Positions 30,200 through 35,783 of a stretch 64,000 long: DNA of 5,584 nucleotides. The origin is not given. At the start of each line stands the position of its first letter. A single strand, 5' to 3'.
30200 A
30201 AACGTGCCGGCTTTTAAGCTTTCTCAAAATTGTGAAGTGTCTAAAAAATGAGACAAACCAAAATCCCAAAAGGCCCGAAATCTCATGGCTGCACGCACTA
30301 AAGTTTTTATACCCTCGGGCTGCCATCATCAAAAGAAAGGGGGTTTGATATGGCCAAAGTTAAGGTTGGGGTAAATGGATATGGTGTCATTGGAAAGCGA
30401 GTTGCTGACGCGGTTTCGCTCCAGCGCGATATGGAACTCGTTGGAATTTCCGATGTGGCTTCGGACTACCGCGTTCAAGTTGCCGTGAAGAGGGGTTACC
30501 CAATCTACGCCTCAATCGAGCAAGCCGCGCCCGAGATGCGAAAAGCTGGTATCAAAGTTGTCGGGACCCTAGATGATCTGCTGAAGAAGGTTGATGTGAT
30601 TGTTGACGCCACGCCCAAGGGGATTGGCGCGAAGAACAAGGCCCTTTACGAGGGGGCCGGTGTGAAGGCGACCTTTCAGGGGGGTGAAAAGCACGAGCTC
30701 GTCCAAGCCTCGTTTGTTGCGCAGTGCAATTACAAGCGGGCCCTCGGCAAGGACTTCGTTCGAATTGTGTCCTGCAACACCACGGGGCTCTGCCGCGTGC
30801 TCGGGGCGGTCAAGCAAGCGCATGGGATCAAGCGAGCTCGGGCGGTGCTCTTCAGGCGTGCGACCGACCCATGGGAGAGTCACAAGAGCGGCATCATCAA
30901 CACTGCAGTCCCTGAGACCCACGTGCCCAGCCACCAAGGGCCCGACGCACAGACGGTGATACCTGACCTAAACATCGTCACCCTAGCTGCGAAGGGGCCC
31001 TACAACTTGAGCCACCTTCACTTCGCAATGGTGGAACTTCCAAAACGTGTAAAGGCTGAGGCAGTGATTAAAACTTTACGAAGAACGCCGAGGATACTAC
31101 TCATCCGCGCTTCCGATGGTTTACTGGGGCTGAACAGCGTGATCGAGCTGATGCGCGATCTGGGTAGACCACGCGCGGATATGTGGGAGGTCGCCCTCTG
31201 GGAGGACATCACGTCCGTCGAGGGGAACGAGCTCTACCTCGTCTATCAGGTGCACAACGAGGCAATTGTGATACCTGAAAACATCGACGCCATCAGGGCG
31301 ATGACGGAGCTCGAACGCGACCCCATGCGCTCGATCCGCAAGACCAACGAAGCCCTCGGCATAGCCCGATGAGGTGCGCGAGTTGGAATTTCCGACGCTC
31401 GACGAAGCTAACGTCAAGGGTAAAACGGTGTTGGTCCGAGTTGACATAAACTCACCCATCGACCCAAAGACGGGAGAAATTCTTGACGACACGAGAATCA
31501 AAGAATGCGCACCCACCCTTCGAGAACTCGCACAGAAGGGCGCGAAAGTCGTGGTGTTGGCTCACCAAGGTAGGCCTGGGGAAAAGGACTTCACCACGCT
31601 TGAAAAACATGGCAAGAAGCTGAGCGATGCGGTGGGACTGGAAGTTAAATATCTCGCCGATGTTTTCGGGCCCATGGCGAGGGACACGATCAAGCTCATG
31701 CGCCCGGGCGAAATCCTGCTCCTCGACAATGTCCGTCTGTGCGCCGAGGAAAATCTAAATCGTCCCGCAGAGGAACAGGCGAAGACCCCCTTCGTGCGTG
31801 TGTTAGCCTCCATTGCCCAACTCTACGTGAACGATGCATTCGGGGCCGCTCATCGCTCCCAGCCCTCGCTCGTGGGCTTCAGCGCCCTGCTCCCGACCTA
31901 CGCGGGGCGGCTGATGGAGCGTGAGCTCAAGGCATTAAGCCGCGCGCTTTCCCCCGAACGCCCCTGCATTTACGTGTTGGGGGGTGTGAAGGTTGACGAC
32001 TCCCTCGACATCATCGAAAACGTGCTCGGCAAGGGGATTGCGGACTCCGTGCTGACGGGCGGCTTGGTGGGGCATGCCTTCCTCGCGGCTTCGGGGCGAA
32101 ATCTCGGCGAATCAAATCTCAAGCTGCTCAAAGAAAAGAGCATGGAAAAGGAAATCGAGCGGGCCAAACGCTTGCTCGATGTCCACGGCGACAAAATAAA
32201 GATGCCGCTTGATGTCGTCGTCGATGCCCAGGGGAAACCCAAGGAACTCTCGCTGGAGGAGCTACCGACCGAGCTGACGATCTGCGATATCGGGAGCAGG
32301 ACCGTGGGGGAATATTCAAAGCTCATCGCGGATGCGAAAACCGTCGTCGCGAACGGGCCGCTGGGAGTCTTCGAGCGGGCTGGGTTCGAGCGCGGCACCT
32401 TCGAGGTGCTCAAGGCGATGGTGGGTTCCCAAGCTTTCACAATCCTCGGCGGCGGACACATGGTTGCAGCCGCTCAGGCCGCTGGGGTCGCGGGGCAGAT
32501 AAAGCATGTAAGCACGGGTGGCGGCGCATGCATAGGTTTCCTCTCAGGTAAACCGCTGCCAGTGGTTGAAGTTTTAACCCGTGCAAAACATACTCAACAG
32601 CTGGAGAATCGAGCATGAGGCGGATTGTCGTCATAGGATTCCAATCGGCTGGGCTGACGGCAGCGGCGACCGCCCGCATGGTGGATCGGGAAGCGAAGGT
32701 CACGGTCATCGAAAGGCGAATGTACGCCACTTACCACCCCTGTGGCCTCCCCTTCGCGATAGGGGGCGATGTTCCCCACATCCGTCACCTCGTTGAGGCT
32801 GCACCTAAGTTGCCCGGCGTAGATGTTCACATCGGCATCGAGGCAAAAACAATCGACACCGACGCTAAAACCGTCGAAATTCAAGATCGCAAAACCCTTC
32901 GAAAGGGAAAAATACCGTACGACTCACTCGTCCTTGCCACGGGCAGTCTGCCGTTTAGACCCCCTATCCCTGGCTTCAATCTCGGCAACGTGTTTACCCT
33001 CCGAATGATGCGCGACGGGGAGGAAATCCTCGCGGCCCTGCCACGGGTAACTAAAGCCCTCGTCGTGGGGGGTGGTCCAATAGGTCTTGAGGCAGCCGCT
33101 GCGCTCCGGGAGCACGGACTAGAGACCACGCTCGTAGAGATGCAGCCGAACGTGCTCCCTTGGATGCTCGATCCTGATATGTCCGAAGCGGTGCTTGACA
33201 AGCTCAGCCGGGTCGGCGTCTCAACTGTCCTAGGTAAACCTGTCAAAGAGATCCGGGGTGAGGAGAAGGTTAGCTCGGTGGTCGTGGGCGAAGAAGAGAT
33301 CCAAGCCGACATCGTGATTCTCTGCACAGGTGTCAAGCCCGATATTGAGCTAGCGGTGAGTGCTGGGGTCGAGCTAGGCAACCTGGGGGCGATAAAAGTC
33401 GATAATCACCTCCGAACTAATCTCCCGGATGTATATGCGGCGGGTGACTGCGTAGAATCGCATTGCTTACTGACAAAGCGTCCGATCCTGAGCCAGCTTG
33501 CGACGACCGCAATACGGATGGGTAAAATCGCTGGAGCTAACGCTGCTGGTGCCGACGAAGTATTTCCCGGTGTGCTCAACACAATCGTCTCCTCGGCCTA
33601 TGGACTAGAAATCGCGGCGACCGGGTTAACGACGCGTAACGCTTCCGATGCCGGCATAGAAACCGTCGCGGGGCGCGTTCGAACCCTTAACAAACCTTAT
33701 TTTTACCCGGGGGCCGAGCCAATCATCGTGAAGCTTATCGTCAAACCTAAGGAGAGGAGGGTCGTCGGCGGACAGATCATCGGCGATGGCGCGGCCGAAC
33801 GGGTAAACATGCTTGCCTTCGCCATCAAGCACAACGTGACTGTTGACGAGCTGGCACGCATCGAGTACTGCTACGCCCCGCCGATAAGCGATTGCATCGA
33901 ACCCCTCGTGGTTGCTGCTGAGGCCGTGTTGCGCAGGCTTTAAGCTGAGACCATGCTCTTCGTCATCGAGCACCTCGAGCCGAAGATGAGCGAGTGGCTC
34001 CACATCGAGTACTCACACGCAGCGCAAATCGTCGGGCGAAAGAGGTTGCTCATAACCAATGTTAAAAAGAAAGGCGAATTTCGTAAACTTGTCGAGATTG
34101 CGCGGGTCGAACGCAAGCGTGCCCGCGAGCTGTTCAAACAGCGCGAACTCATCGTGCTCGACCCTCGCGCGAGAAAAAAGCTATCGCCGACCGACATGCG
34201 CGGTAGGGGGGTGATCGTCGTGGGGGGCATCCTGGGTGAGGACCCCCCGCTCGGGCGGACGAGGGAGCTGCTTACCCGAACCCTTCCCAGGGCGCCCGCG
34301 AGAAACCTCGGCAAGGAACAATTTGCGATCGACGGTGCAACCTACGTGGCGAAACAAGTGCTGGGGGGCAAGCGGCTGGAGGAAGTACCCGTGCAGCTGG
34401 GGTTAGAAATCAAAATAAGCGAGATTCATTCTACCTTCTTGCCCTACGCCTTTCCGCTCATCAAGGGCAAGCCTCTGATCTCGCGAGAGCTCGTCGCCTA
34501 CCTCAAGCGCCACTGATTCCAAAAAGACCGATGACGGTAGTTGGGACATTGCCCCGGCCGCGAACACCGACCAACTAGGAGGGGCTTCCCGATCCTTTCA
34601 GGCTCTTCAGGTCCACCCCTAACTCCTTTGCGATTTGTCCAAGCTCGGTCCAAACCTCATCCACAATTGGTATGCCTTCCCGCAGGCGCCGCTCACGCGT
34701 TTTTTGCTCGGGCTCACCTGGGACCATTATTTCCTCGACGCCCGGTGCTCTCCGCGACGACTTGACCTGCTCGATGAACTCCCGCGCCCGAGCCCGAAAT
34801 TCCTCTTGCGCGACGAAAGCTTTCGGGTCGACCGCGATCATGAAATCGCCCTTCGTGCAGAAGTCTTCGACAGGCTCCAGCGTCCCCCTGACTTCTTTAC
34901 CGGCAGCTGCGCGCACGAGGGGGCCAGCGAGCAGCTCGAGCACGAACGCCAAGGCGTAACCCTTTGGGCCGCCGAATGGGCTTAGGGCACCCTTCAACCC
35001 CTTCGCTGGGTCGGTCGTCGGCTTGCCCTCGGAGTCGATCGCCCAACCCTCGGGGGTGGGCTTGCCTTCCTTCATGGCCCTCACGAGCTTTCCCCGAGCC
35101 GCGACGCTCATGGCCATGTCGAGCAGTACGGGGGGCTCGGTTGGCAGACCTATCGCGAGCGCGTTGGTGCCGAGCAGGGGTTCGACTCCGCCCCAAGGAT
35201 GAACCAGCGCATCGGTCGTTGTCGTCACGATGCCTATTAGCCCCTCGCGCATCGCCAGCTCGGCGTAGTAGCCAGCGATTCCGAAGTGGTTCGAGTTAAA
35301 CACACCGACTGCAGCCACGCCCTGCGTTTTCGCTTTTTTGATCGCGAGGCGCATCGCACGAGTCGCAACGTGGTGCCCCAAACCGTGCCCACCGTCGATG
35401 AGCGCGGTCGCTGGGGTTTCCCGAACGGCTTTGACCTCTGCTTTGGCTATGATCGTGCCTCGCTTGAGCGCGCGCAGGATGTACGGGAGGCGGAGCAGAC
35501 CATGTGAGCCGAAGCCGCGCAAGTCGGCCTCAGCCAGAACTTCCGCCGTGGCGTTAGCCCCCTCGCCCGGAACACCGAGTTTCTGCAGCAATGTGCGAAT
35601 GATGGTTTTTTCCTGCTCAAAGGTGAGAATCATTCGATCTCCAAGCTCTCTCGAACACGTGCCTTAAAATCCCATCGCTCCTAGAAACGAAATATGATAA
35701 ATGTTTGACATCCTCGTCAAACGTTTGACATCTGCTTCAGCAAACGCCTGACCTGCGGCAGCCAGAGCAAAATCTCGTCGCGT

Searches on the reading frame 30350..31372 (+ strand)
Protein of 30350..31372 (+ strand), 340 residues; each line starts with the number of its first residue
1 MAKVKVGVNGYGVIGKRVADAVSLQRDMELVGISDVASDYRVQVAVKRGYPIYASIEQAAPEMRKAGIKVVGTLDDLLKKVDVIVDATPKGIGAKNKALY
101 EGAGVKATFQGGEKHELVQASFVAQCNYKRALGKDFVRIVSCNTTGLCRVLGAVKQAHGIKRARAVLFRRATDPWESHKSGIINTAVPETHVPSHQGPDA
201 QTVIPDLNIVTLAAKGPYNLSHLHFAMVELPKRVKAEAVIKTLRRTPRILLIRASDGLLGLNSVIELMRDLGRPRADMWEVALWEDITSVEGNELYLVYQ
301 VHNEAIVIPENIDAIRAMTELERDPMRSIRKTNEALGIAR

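Call 44: search_protein_families(library=pfam, proteins=[window:30350-31372:+], max_evalue=0.0001)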
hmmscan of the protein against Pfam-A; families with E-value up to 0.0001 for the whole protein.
window:30350-31372:+ (340 aa): 3 families
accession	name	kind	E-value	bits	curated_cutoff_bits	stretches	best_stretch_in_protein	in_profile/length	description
PF02800.25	Gp_dh_C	-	1.1e-12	48.3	24.4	1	147-298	1-155/158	Glyceraldehyde 3-phosphate dehydrogenase, C-terminal domain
PF01113.26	DapB_N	-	3.8e-06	27.4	25.6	1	4-97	1-84/124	Dihydrodipicolinate reductase, N-terminus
PF00044.30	Gp_dh_N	-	7.4e-06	26.6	31.7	1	4-46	1-43/101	Glyceraldehyde 3-phosphate dehydrogenase, NAD binding domain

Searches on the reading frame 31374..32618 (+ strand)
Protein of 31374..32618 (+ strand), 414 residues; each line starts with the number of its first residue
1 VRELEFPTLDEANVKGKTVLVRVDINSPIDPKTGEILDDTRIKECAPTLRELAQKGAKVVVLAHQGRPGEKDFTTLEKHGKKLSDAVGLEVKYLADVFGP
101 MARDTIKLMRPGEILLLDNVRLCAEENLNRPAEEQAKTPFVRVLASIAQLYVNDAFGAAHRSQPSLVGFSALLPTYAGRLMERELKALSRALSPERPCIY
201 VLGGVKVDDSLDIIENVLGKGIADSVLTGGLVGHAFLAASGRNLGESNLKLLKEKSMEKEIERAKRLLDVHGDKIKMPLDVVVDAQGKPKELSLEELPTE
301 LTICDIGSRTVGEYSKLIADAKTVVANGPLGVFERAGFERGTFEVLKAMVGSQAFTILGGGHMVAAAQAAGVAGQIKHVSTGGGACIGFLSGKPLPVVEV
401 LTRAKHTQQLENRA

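Call 44: search_protein_families(library=pfam, proteins=[window:31374-32618:+], max_evalue=0.0001)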
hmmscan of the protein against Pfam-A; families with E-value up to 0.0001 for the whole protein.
window:31374-32618:+ (414 aa): 1 family
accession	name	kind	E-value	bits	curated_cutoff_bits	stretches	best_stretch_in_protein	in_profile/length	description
PF00162.24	PGK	-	4.5e-123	411.4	27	1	9-393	1-379/379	Phosphoglycerate kinase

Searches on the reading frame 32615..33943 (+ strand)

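Call 44: search_protein_families(library=pfam, proteins=[window:32615-33943:+], max_evalue=0.0001)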
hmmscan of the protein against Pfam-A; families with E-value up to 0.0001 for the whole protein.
window:32615-33943:+ (442 aa): 10 families
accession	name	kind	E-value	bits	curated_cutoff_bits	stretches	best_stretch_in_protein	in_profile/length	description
PF07992.20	Pyr_redox_2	-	1.5e-63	215.4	26.1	1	3-303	2-291/291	Pyridine nucleotide-disulphide oxidoreductase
PF00070.33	Pyr_redox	-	1.4e-20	74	22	1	147-224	1-79/82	Pyridine nucleotide-disulphide oxidoreductase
PF02852.28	Pyr_redox_dim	-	5.6e-17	62.4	25.3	1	331-427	9-105/110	Pyridine nucleotide-disulphide oxidoreductase, dimerisation domain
PF13738.12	Pyr_redox_3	-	5.9e-12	45.9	30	0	149-176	1-29/305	Pyridine nucleotide-disulphide oxidoreductase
PF01266.30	DAO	-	8.3e-12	45.7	27.9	0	148-178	2-32/353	FAD dependent oxidoreductase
PF13450.12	NAD_binding_8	-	1.7e-08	35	21.9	0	150-180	1-31/68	NAD(P)-binding Rossmann-like domain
PF03486.20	HI0933_like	-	1.8e-08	34.6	50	0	147-180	2-35/244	HI0933-like protein Rossmann domain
PF00890.30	FAD_binding_2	-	1.8e-07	31.1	20.4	0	148-178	2-32/414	FAD binding domain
PF12831.13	FAD_oxidored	-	2.8e-06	27.3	27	0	149-178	3-32/416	FAD dependent oxidoreductase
PF01494.25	FAD_binding_3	-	6.9e-05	22.7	22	0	146-177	2-33/349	FAD binding domain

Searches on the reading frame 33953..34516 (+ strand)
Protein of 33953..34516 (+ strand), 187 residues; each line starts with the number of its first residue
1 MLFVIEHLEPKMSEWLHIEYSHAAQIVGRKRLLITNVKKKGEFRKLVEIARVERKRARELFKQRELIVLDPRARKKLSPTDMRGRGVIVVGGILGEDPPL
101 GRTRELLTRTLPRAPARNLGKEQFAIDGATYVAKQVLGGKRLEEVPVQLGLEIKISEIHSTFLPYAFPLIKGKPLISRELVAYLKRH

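Call 44: search_protein_families(library=pfam, proteins=[window:33953-34516:+], max_evalue=0.0001)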
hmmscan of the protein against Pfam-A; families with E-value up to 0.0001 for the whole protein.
window:33953-34516:+ (187 aa): 1 family
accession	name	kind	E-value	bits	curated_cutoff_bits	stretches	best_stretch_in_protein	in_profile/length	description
PF04252.18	SFM1-like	-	1.5e-47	162.2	27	1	3-186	2-196/201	Protein arginine N-methyltransferase SFM1-like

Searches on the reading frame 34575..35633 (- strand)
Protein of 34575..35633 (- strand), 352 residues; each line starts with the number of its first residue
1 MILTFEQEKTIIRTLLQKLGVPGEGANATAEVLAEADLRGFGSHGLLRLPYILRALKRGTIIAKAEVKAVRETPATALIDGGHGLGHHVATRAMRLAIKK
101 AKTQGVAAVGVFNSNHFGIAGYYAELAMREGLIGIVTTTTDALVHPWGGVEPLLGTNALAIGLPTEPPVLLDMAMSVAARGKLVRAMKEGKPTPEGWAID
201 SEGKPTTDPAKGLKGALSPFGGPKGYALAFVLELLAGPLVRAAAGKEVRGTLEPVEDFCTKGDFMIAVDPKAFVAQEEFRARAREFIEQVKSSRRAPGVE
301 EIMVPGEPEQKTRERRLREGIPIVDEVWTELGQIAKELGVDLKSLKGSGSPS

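Call 44: search_protein_families(library=pfam, proteins=[window:34575-35633:-], max_evalue=0.0001)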
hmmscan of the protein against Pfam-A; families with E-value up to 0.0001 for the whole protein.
window:34575-35633:- (352 aa): 1 family
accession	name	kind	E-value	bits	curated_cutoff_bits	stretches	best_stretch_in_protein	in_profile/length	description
PF02615.19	Ldh_2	-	6.5e-124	413.8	38.8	1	4-331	2-332/333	Malate/L-lactate dehydrogenase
